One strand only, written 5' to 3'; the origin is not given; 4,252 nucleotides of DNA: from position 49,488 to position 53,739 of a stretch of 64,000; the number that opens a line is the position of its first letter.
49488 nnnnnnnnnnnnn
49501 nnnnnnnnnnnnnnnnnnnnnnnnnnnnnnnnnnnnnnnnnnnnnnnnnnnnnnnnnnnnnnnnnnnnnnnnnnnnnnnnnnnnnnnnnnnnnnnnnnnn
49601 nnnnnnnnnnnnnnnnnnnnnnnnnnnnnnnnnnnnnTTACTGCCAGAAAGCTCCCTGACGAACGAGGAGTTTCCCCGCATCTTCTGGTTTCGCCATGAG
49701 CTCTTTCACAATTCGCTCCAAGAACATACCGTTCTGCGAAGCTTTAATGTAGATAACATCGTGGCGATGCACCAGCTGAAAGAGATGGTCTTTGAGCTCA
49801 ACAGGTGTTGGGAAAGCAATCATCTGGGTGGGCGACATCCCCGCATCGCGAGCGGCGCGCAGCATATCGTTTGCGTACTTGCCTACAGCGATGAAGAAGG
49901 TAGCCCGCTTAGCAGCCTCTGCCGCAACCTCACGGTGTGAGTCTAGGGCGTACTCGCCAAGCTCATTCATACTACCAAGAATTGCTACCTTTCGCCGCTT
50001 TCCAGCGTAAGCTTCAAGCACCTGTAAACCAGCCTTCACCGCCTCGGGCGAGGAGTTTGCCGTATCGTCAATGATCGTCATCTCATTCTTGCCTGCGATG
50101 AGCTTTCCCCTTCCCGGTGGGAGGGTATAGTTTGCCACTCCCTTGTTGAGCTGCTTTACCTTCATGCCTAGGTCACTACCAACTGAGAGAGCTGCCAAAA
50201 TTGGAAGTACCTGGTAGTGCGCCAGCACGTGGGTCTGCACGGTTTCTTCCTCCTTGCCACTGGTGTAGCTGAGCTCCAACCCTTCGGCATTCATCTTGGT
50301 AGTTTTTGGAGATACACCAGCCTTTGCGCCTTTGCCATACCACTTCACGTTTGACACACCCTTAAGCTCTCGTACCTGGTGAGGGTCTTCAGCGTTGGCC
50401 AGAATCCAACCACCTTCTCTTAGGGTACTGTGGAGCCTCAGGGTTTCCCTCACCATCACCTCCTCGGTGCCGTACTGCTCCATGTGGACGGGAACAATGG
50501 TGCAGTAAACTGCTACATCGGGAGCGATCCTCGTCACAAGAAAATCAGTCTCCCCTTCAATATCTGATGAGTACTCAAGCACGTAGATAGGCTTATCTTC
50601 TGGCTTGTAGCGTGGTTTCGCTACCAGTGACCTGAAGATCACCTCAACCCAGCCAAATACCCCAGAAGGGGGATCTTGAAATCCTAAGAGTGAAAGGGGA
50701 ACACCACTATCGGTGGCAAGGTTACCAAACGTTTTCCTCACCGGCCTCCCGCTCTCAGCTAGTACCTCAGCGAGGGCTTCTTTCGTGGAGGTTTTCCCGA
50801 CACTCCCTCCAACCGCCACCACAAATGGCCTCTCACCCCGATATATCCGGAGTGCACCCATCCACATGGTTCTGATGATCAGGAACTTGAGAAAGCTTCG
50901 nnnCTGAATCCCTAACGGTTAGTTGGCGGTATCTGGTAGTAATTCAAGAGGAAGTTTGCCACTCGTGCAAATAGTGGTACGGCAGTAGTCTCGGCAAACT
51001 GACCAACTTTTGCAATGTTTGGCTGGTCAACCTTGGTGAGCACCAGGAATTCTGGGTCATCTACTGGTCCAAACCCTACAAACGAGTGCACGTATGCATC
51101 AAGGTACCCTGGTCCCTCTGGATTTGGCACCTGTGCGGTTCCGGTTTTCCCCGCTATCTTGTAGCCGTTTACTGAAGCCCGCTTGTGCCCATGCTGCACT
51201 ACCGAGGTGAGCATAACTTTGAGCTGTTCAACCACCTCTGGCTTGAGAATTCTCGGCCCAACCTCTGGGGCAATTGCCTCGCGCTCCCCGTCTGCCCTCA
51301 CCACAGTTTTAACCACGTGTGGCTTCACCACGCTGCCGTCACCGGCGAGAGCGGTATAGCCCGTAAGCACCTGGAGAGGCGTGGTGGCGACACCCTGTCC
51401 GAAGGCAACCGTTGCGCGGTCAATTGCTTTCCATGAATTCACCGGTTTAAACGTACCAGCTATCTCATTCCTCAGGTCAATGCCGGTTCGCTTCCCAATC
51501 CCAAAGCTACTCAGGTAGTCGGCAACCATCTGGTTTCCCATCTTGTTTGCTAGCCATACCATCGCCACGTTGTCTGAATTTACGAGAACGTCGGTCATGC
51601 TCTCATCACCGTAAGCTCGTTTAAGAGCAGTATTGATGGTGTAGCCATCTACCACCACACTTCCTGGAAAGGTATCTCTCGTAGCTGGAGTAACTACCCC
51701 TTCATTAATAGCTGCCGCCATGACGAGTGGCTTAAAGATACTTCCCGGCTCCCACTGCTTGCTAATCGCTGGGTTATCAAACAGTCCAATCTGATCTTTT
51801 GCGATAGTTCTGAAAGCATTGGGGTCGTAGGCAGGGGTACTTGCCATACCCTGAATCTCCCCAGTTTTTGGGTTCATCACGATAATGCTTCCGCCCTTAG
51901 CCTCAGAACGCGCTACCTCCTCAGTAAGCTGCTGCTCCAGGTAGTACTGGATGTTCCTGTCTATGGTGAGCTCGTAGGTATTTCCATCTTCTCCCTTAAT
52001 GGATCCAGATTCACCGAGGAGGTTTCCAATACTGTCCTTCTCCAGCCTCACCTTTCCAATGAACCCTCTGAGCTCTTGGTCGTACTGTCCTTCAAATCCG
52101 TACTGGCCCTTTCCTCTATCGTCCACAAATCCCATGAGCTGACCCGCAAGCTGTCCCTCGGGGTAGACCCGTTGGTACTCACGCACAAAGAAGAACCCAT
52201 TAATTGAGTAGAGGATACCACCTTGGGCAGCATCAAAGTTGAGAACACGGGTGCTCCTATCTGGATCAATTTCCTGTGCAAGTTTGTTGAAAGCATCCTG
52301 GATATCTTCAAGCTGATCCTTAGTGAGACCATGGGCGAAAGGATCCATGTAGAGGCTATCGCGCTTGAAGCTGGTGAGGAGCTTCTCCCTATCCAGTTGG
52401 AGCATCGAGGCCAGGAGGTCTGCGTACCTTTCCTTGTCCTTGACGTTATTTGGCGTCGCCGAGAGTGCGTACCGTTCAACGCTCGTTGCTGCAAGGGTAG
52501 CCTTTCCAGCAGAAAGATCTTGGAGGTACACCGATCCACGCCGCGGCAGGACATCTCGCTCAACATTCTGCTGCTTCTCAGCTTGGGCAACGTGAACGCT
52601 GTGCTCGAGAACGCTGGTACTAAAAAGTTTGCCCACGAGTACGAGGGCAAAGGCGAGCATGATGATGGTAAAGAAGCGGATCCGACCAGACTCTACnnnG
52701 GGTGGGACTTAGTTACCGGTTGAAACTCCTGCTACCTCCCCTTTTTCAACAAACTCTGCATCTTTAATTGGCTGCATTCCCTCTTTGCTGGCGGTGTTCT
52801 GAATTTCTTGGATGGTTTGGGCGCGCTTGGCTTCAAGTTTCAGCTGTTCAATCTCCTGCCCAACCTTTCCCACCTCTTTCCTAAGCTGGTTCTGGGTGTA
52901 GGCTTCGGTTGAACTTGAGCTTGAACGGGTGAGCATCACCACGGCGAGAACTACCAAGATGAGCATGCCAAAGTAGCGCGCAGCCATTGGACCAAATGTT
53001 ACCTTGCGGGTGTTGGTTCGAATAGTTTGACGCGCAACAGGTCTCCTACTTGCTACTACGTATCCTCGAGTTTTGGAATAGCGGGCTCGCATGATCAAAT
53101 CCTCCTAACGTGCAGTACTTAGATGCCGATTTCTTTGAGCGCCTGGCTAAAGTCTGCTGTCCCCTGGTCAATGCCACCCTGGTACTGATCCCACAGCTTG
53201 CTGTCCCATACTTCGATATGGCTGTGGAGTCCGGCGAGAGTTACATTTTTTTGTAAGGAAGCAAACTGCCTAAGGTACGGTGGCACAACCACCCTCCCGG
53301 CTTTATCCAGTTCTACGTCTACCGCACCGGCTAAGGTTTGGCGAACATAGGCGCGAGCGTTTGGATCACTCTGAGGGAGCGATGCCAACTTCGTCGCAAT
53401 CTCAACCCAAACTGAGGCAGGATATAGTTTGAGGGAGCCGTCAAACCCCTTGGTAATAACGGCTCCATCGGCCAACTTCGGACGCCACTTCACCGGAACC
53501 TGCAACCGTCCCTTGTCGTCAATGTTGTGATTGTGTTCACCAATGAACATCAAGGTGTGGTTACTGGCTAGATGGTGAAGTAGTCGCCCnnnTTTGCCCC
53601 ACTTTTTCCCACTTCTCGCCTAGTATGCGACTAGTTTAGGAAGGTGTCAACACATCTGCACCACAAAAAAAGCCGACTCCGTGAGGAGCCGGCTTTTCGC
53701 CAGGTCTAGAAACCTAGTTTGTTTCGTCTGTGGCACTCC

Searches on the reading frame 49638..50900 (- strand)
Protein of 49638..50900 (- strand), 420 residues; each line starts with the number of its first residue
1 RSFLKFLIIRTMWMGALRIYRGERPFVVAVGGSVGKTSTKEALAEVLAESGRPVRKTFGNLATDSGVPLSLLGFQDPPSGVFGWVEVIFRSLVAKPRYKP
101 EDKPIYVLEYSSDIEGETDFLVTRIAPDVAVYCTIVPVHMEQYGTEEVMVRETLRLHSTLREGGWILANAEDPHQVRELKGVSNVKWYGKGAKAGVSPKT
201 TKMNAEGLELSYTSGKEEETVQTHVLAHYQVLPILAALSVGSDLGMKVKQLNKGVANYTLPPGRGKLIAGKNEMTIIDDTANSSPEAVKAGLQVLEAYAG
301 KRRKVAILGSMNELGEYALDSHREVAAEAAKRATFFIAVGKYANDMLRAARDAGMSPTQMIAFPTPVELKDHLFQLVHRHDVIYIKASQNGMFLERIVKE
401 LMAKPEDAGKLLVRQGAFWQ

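Call 7: search_protein_families(library=pfam, proteins=[window:49638-50900:-], max_evalue=0.001)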
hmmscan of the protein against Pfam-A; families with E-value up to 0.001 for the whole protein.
window:49638-50900:- (420 aa): 2 families
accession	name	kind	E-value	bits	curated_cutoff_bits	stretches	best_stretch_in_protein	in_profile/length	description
PF08245.18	Mur_ligase_M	-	5e-18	66.2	24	1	30-240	1-199/200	Mur ligase middle domain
PF02875.26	Mur_ligase_C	-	7e-15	56.4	28.4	1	263-388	1-126/127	Mur ligase, glutamate ligase domain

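Call 96: search_protein_families(library=ncbifam, proteins=[window:49638-50900:-], max_evalue=0.00001)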
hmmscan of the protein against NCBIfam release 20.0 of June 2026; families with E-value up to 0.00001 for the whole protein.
window:49638-50900:- (420 aa): 13 families
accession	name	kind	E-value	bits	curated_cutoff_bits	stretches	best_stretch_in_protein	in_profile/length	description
TIGR01143.1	murF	subfamily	1.2e-58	199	288.6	2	101-401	124-418/418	UDP-N-acetylmuramoyl-tripeptide--D-alanyl-D-alanine ligase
NF008896.0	PRK11929.1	equivalog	3.2e-48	164.3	1023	2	105-404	658-959/965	bifunctional UDP-N-acetylmuramoyl-L-alanyl-D-glutamate--2,6-diaminopimelate ligase MurE/UDP-N-acetylmuramoyl-tripeptide--D-alanyl-D-alanine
NF010693.0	PRK14093.1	equivalog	1.2e-28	100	544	2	100-404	157-467/479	UDP-N-acetylmuramoylalanyl-D-glutamyl-2,6-diaminopimelate--D-alanyl-D-alanine ligase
NF008041.0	PRK10773.1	equivalog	5.3e-25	88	551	2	105-402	154-448/453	UDP-N-acetylmuramoyl-tripeptide--D-alanyl-D-alanine ligase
NF008897.0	PRK11930.1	equivalog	1e-21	76.7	804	1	112-405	168-457/822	bifunctional UDP-N-acetylmuramoyl-tripeptide:D-alanyl-D-alanine ligase/alanine racemase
TIGR01087.1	murD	equivalog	3.1e-14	52.9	211.95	1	101-354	150-387/441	UDP-N-acetylmuramoyl-L-alanine--D-glutamate ligase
NF001126.0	PRK00139.1-4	equivalog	1.3e-12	47.1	373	1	125-309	192-375/486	UDP-N-acetylmuramoyl-L-alanyl-D-glutamate--2,6-diaminopimelate ligase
TIGR01082.1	murC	equivalog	4.9e-12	45.6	335.1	1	118-307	159-351/449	UDP-N-acetylmuramate--L-alanine ligase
NF001124.0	PRK00139.1-2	equivalog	4.5e-10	38.9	476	1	125-310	197-385/500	UDP-N-acetylmuramoyl-L-alanyl-D-glutamate--2,6-diaminopimelate ligase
NF033197.0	F430_CfbE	equivalog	1.3e-08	34.2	250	0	205-310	252-351/430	coenzyme F430 synthase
TIGR01085.1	murE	subfamily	6.3e-08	31.9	257.3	1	122-310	173-366/472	UDP-N-acetylmuramyl-tripeptide synthetase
NF001123.0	PRK00139.1-1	equivalog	6.5e-06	25.1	586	0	192-298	268-373/493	UDP-N-acetylmuramoyl-L-alanyl-D-glutamate--2,6-diaminopimelate ligase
NF052464.1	L2IsogltmlsynMurTStaph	equivalog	7.4e-06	25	800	0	217-306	251-338/435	lipid II isoglutaminyl synthase subunit MurT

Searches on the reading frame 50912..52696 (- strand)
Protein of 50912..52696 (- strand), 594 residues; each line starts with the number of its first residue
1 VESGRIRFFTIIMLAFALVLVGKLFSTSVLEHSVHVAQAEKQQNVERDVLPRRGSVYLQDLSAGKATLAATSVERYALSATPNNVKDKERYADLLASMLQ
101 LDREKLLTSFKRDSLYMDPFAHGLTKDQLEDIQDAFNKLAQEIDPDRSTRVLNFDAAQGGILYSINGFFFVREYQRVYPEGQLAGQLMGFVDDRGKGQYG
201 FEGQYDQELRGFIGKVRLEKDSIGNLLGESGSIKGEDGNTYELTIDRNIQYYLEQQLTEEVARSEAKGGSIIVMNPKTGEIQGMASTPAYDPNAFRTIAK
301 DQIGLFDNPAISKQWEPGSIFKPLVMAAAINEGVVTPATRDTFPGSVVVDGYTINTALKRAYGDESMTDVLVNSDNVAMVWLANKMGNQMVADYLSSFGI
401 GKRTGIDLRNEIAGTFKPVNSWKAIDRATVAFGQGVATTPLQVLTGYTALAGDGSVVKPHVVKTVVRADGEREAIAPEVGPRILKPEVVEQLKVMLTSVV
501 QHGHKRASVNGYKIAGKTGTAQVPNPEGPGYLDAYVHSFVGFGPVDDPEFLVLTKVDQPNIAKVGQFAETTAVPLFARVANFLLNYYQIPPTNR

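Call 7: search_protein_families(library=pfam, proteins=[window:50912-52696:-], max_evalue=0.001)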
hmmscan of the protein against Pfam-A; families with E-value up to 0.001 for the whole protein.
window:50912-52696:- (594 aa): 2 families
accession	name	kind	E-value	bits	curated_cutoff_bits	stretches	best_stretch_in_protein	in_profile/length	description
PF00905.27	Transpeptidase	-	1.1e-67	228.8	22.1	1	269-575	1-293/299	Penicillin binding protein transpeptidase domain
PF03717.20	PBP_dimer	-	1.9e-10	41.9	24.4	1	53-229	6-178/180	Penicillin-binding Protein dimerisation domain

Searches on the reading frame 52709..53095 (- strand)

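Call 7: search_protein_families(library=pfam, proteins=[window:52709-53095:-], max_evalue=0.001)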
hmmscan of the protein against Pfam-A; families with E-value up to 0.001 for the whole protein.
window:52709-53095:- (128 aa): 1 family
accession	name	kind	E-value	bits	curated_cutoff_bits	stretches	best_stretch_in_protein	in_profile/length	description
PF19579.4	FtsL_2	-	0.00028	21.2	24.6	1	44-111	21-88/100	Bacteriodetes cell division protein (FtsL-like)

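Call 96: search_protein_families(library=ncbifam, proteins=[window:52709-53095:-], max_evalue=0.00001)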
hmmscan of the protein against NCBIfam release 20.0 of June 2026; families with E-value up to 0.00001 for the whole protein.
window:52709-53095:- (128 aa): 1 family
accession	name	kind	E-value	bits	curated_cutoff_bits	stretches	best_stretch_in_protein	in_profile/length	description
NF053549.1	FtsL_Actino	equivalog_domain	4.6e-10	39.2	55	1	44-117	8-81/83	cell division protein FtsL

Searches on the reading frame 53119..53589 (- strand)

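Call 7: search_protein_families(library=pfam, proteins=[window:53119-53589:-], max_evalue=0.001)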
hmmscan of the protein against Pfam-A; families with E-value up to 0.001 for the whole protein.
window:53119-53589:- (156 aa): 1 family
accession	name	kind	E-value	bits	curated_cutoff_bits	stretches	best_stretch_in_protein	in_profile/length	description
PF02381.23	MraZ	-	2.3e-32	111.2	23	2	86-138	2-54/72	MraZ protein, putative antitoxin-like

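Call 96: search_protein_families(library=ncbifam, proteins=[window:53119-53589:-], max_evalue=0.00001)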
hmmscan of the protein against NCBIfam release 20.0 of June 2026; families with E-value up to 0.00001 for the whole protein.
window:53119-53589:- (156 aa): 5 families
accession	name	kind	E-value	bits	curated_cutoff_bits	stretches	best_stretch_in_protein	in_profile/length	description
TIGR00242.1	TIGR00242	equivalog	8.8e-35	119.8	98.35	1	14-154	1-142/144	division/cell wall cluster transcriptional repressor MraZ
NF001482.0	PRK00326.3-4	equivalog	4.3e-26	91.5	168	1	14-155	1-159/160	division/cell wall cluster transcriptional repressor MraZ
NF001476.0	PRK00326.2-2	equivalog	1.1e-24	86.9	162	1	14-135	4-137/163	division/cell wall cluster transcriptional repressor MraZ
NF001477.0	PRK00326.2-4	equivalog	1.4e-14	54.3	162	1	14-136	3-130/155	division/cell wall cluster transcriptional repressor MraZ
NF001483.0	PRK00326.3-5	equivalog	3.8e-13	50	239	1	14-153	2-143/155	division/cell wall cluster transcriptional repressor MraZ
